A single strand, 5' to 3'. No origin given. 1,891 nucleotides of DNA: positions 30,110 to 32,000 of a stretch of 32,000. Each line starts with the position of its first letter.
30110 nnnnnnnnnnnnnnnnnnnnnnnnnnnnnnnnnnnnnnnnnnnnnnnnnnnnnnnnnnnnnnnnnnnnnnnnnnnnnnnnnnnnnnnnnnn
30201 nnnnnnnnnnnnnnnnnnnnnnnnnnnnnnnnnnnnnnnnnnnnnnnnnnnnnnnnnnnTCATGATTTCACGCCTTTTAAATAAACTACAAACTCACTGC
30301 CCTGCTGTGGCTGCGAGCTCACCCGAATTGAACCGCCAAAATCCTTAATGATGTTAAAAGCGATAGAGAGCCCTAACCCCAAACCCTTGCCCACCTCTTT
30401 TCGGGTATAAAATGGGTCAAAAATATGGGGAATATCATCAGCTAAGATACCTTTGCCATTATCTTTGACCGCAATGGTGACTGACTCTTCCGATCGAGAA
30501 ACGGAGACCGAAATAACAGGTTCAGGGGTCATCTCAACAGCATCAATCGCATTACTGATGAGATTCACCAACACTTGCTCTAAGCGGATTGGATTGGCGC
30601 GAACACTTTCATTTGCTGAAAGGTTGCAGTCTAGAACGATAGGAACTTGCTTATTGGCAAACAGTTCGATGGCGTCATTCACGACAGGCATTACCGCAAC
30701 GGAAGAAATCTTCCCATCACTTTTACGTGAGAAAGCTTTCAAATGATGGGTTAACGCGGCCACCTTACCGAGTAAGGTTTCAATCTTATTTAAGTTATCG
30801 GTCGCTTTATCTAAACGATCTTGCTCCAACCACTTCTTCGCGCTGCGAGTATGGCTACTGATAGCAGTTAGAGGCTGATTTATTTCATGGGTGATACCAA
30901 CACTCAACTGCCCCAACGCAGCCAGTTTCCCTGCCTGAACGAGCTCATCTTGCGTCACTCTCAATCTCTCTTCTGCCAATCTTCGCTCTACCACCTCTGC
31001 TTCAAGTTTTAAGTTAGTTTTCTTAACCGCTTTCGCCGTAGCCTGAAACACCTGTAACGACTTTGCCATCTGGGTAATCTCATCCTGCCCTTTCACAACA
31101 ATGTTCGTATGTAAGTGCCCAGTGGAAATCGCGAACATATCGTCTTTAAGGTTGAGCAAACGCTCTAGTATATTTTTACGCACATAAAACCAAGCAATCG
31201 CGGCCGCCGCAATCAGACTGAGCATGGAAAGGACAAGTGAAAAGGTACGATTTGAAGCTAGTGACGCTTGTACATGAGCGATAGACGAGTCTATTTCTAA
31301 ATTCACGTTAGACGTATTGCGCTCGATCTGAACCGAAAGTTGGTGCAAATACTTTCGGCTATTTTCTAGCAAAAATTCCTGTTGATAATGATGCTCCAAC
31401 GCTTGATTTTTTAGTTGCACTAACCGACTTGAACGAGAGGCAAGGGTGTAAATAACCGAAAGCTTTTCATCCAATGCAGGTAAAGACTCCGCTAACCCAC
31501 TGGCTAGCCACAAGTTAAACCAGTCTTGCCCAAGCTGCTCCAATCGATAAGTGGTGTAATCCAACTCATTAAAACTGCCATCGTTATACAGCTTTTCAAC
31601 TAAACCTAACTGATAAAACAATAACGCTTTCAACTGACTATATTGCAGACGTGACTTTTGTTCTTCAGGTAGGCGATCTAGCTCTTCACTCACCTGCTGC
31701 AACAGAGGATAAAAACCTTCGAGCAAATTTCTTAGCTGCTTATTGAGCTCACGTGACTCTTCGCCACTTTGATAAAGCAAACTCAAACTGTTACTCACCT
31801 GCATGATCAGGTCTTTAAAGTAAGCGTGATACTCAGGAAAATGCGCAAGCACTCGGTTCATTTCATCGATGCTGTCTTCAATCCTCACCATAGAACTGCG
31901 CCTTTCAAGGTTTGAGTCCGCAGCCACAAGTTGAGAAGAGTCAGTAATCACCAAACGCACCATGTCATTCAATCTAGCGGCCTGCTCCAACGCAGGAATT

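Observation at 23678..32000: Compact sigma54 regulon: sensor kinase and NtrC-type activator directly upstream of a secreted GDPD phosphodiesterase and a PhnD-C-E-E importer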

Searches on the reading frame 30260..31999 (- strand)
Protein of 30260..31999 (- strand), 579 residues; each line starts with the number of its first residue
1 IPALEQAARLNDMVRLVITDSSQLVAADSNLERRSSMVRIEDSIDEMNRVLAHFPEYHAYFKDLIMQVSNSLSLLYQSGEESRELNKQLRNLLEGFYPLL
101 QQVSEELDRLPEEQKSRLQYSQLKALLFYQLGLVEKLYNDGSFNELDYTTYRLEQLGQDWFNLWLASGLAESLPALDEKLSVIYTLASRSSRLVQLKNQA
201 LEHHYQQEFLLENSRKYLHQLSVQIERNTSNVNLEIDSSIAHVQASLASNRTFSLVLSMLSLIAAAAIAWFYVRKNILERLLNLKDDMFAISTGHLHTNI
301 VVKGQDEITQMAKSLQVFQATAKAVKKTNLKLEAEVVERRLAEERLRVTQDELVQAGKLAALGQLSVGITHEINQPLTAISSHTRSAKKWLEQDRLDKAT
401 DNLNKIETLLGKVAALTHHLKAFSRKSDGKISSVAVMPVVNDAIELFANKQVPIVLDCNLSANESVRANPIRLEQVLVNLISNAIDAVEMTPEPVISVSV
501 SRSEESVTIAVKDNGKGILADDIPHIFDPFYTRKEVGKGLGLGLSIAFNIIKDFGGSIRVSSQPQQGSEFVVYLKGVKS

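Call 3: search_protein_families(library=pfam, proteins=[window:30260-31990:-])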
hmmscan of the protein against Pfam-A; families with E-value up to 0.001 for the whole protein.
window:30260-31990:- (576 aa): 5 families
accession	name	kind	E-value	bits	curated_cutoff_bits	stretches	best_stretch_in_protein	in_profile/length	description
PF02518.31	HATPase_c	-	1.6e-26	93.3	26.4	1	466-572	2-108/111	Histidine kinase-, DNA gyrase B-, and HSP90-like ATPase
PF14501.12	HATPase_c_5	-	8e-09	35.8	22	1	470-560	6-91/102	GHKL domain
PF00512.31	HisKA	-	4.6e-05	23.8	26.9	1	360-424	3-64/66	His Kinase A (phospho-acceptor) domain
PF00672.30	HAMP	-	5.4e-05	23.9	25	1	271-317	3-49/53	HAMP domain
PF13589.12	HATPase_c_3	-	6.1e-05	23.5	25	1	469-525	2-55/137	Histidine kinase-, DNA gyrase B-, and HSP90-like ATPase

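Call 4: search_protein_families(library=ncbifam, proteins=[window:30260-31990:-])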
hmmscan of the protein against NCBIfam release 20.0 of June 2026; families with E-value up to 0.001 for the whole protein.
window:30260-31990:- (576 aa): 84 families (the best 25 are shown)
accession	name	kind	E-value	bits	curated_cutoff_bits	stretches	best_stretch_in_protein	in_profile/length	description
NF047794.1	HisKinPtgB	equivalog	2.3e-66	224.4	1000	1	251-565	337-647/656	two-component system sensor histidine kinase PgtB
NF008468.0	PRK11360.1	equivalog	3.2e-47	161.2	646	1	340-572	378-607/616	two-component system sensor histidine kinase AtoS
NF010411.0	PRK13837.1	equivalog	1e-39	136.3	647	1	331-571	422-673/828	two-component system VirA-like sensor kinase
NF007688.0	PRK10364.1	equivalog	1.1e-37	129.8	479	1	336-571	218-449/460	two-component system sensor histidine kinase ZraS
NF052574.1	HisKinEspCMyxo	equivalog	1.1e-36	126.3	1200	1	347-571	405-635/785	serine histidine kinase EspC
TIGR02956.1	TMAO_torS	equivalog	4.9e-35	120.9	676.5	2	436-571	542-680/967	TMAO reductase system sensor histidine kinase/response regulator TorS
NF038348.1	T2SS_HK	subfamily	1.1e-32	113.2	450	2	414-571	415-571/574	histidine kinase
NF052573.1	HisKinEspAMyxo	equivalog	1.5e-32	112.5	1400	1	333-573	359-611/755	serine histidine kinase EspA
NF041777.1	sens_FixL_Rhizob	equivalog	6.7e-32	110.8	850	1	334-569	237-477/485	sensor protein FixL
NF047497.1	HK_LIC_12097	equivalog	8.2e-32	110.3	500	1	330-564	121-358/367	LIC_12097 family sensor histidine kinase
NF046020.1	HisKinCckABruc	equivalog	5.9e-30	103.8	1000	1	344-571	465-705/868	cell cycle histidine kinase CckA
NF040750.1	tetrathio_HK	equivalog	1.4e-29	103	750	1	339-563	318-544/555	tetrathionate respiration histidine kinase TtrS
NF010076.0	PRK13557.1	subfamily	7.2e-29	100.6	631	1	341-570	145-391/540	histidine kinase famiy protein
NF011874.0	PRK15347.1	equivalog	1.2e-27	96.4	852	1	249-571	296-612/921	two component system sensor kinase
NF033092.0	HK_WalK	equivalog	2.9e-27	95.5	725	2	366-571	379-592/594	cell wall metabolism sensor histidine kinase WalK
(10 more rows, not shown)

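Call 51: find_homologous_proteins(query=window:30260-31999:-)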
Query window:30260-31999:- (579 aa): 2744 proteins with E <= 0.001 among 8000 candidates; the best 120 are listed.
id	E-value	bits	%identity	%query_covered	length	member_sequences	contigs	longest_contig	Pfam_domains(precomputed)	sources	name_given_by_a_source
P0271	0.0e+0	1236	100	100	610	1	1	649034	PF02518.32,PF14501.13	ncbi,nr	ncbi:ATPase [Vibrio tubiashii]|nr:ATPase [Vibrio tubiashii]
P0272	0.0e+0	1230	99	100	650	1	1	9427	PF02518.32,PF14501.13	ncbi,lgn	-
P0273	0.0e+0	1210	98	100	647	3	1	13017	PF02518.32,PF14501.13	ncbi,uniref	ncbi:ATP-binding protein [Vibrio sp. M260118]|uniref:ATP-binding protein n=1 Tax=Vibrio sp. M260118 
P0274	0.0e+0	1142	92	100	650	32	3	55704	PF00672.31,PF02518.32,PF00512.32,PF14501.13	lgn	-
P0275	0.0e+0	1117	91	100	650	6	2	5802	PF00672.31,PF02518.32,PF14501.13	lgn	-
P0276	0.0e+0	1098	89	99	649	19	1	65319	PF00672.31,PF02518.32,PF00512.32,PF14501.13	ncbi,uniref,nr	ncbi:ATP-binding protein [Vibrio ouci]|uniref:C4-dicarboxylate transport sensor protein DctB n=1 Tax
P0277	0.0e+0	1093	89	99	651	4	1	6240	PF00672.31,PF02518.32,PF00512.32,PF14501.13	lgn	-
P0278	0.0e+0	1090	89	99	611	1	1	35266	PF02518.32,PF00512.32,PF14501.13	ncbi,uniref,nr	ncbi:ATP-binding protein [Vibrio sp. Hep-1b-8]|uniref:sensor histidine kinase n=1 Tax=Vibrio sp. Hep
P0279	0.0e+0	1084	89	99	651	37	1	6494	PF00672.31,PF02518.32,PF00512.32,PF14501.13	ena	-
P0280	0.0e+0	1084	88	100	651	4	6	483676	PF02518.32,PF00512.32,PF14501.13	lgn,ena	-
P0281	0.0e+0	1083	88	99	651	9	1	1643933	PF00672.31,PF02518.32,PF00512.32,PF14501.13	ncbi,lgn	-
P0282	0.0e+0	1070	87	99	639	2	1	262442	PF02518.32,PF13589.13,PF14501.13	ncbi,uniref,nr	ncbi:ATPase [Vibrio galatheae]|uniref:C4-dicarboxylate transport sensor protein DctB n=1 Tax=Vibrio 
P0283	0.0e+0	1042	83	100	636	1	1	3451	PF00672.31,PF02518.32,PF14501.13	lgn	-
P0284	0.0e+0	1040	84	99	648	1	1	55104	PF02518.32,PF14501.13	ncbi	-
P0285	0.0e+0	1027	84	99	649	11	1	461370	PF00672.31,PF02518.32,PF00512.32,PF13589.13,PF14501.13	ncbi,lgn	-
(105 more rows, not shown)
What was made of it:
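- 30260..32000 (-): Sensor histidine kinase, 5'-truncated by the window edge. In full-length orthologues: TM1, TorS-like helical periplasmic domain of about 270 aa, TM2, HAMP, HisKA, HATPase. 100% identical to a V. tubiashii protein (call 51).
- The Psychromonas orthologues hit the 4HB_MCP_1 sensory module (call 51).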

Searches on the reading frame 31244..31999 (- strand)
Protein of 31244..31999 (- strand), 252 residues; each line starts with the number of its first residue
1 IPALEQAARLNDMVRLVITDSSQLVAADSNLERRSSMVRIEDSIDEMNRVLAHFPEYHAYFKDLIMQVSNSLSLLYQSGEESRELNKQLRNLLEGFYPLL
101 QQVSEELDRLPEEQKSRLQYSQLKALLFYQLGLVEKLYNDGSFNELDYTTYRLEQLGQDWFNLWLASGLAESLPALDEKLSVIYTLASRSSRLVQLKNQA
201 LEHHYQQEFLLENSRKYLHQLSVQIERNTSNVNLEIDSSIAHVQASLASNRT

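Call 62: predict_structure(alignment_id=A4)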
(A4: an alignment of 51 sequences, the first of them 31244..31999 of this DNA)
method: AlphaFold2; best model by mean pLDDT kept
length: 252 residues; sequences in the alignment: 51
mean_pLDDT: 88.5   pTM: 0.72
mean pLDDT of the five models: 88.5, 86.3, 85.7, 84.3, 83.0
residues with pLDDT >= 90: 139; 70-90: 106; 50-70: 7; < 50: 0
segments of 3 or more residues with pLDDT < 50: none
pLDDT, mean of each block of 10 residues (from residue 1): 78 88 81 89 89 73 86 90 91 91 95 94 95 93 96 96 95 95 92 94 92 87 82 78 80 65
secondary structure, 60 per line:
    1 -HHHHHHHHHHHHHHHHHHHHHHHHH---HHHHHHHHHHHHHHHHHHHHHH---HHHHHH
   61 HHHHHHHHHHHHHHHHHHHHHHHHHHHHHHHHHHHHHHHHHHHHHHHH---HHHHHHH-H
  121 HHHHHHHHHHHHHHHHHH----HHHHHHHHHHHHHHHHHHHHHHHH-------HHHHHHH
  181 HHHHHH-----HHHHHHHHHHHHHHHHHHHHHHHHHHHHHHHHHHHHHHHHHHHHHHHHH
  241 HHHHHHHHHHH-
elements in order: H2-26 H30-51 H55-108 H112-118 H120-138 H143-166 H174-186 H192-251
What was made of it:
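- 30260..32000 (-): AF2 model of window:31244-31999 has pLDDT 88.5 (call 62).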

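Call 65: fold_search(model_id=the predicted structure, library=pdb)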
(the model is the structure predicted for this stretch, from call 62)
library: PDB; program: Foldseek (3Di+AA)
matches with E <= 10: 743; with E <= 0.001: 5
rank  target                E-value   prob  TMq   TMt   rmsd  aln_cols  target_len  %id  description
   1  3o1j_A                3.7e-04  1.00  0.72  0.67   4.4       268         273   12  Crystal Structure of the TorS sensor domain - TorT complex in the absence of isopropanol (released 2011-12-21)
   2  3i9y                  5.1e-04  1.00  0.77  0.85   2.7       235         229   14  Crystal structure of the V. parahaemolyticus histidine kinase sensor TorS sensor domain (released 2009-10-06)
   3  3o1h_A                7.7e-04  1.00  0.68  0.64   5.3       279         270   12  Crystal Structure of the TorS sensor domain - TorT complex in the presence of TMAO (released 2011-12-21)
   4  3o1i_B                8.4e-04  1.00  0.71  0.67   4.3       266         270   12  Crystal Structure of the TorS sensor domain - TorT complex in the absence of ligand (released 2011-12-21)
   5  7zjr                  9.7e-04  1.00  0.46  0.44   6.9       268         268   12  X-ray structure of the periplasmic region of PilJ from P. aeruginosa (released 2022-04-27)
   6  2yfa_A                1.1e-03  1.00  0.58  0.61   5.9       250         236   14  X-ray structure of McpS ligand binding domain in complex with malate (released 2012-04-18)
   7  3i9w                  1.2e-03  1.00  0.55  0.51  15.9       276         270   13  Crystal structure of the E. coli histidine kinase sensor TorS sensor domain (released 2009-10-06)
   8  3o1i_A                1.5e-03  1.00  0.54  0.52   7.1       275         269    9  Crystal Structure of the TorS sensor domain - TorT complex in the absence of ligand (released 2011-12-21)
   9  8wdf                  2.0e-03  1.00  0.46  0.45   6.8       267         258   10  Chemoreceptor PilJ from Pseudomonas aeruginosa PA14 (released 2024-07-24)
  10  2yfb_A                2.2e-03  1.00  0.61  0.65   5.1       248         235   16  X-ray structure of McpS ligand binding domain in complex with succinate (released 2012-04-18)
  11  2yfa_B                2.6e-03  1.00  0.52  0.55   6.0       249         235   14  X-ray structure of McpS ligand binding domain in complex with malate (released 2012-04-18)
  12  8f7n                  3.9e-03  1.00  0.37  0.26  40.7       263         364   14  Crystal structure of chemoreceptor McpZ ligand sensing domain (released 2023-07-05)
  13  2yfb_B                4.3e-03  1.00  0.46  0.48   6.8       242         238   14  X-ray structure of McpS ligand binding domain in complex with succinate (released 2012-04-18)
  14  5xg2                  3.4e-02  0.69  0.22  0.23  30.4       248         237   16  Crystal structure of a coiled-coil segment (residues 345-468 and 694-814) of Pyrococcus yayanosii Smc (released 2017-06-07)
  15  2v0o_B                6.2e-02  0.89  0.29  0.28  22.7       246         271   14  FCHO2 F-BAR domain (released 2007-06-26)
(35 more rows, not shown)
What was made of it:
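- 30260..32000 (-): Top four Foldseek PDB hits are TorS sensor domains, TM 0.64-0.85 by either normalisation (call 65).
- On TorS-type sensor kinase: Foldseek top four hits are 3o1j, 3i9y, 3o1h and 3o1i; TMq 0.68-0.77, TMt 0.64-0.85; model pLDDT 88.5 (calls 62, 65).
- McpS and PilJ ligand-binding domains are the next-best structural matches after TorS (call 65). The four best fold matches are TorS, with clearly higher TM-scores (TMq 0.68-0.77, TMt up to 0.85) than McpS (0.46-0.65) or PilJ (about 0.45) (call 65).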
